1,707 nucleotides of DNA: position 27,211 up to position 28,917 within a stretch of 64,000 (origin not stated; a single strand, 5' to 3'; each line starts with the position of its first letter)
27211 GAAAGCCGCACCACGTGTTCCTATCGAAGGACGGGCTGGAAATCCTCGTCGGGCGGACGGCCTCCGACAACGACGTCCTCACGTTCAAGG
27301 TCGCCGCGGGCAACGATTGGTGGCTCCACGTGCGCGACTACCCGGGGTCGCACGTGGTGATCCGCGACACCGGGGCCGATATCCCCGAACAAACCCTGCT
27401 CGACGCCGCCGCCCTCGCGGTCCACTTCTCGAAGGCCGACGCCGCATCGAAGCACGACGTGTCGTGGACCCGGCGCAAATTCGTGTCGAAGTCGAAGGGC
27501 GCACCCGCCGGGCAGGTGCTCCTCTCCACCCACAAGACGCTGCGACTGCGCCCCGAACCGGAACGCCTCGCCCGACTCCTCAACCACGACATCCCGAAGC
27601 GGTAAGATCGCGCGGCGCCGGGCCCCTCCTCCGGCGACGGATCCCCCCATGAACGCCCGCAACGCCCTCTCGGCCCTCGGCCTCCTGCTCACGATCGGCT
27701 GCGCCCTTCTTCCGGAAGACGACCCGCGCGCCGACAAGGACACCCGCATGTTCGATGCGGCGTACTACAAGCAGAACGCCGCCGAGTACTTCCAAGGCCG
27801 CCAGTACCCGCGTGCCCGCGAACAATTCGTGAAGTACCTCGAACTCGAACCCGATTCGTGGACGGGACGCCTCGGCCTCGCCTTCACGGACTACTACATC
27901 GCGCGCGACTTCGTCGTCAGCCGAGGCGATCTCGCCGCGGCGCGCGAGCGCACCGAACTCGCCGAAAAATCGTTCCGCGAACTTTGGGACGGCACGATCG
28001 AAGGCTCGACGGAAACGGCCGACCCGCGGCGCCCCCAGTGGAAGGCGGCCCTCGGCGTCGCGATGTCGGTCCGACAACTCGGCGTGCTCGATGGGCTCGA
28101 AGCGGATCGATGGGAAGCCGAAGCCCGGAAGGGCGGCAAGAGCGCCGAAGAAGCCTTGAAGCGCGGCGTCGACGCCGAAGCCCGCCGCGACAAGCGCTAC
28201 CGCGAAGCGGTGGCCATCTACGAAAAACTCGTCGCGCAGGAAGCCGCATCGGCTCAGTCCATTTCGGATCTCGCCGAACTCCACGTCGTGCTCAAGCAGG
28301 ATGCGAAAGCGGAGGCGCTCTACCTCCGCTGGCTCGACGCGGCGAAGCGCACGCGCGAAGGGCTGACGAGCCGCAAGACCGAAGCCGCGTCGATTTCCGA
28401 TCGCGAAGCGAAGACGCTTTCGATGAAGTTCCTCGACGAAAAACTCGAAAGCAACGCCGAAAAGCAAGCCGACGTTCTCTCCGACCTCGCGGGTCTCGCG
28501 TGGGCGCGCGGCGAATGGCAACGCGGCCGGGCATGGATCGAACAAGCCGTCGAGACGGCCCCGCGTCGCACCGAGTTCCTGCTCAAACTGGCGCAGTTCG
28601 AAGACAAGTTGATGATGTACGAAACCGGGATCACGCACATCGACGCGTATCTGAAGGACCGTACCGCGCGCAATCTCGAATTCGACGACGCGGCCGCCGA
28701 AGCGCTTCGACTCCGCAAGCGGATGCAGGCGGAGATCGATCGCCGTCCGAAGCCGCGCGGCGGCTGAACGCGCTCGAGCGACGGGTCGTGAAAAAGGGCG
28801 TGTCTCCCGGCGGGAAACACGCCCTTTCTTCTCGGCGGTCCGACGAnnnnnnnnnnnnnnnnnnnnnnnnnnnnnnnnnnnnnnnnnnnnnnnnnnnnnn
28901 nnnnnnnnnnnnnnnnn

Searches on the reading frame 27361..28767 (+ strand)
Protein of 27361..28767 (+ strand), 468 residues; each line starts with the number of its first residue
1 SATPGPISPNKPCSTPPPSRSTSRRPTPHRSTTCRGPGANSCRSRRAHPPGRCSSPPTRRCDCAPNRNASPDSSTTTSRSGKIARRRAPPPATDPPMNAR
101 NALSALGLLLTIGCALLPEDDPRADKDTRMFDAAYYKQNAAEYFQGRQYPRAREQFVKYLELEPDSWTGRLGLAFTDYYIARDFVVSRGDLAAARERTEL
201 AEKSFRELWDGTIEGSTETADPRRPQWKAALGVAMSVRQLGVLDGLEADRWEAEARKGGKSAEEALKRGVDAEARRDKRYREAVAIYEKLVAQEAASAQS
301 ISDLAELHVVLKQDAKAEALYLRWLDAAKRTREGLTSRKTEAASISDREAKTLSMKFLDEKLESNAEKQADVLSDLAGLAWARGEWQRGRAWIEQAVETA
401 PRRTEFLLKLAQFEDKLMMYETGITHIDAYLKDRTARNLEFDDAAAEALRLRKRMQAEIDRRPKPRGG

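Call 8: search_protein_families(library=pfam, max_evalue=0.001, proteins=[window:27361-28767:+])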
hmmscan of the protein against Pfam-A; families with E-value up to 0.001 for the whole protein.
window:27361-28767:+ (468 aa): 3 families
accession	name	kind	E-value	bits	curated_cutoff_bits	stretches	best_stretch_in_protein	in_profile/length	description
PF14559.12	TPR_19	-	1.3e-08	35.5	25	1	276-329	3-56/68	Tetratricopeptide repeat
PF13428.12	TPR_14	-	0.00023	22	23.5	0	373-413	4-44/44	Tetratricopeptide repeat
PF13432.12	TPR_16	-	0.00082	20.2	32.7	0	275-328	8-61/65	Tetratricopeptide repeat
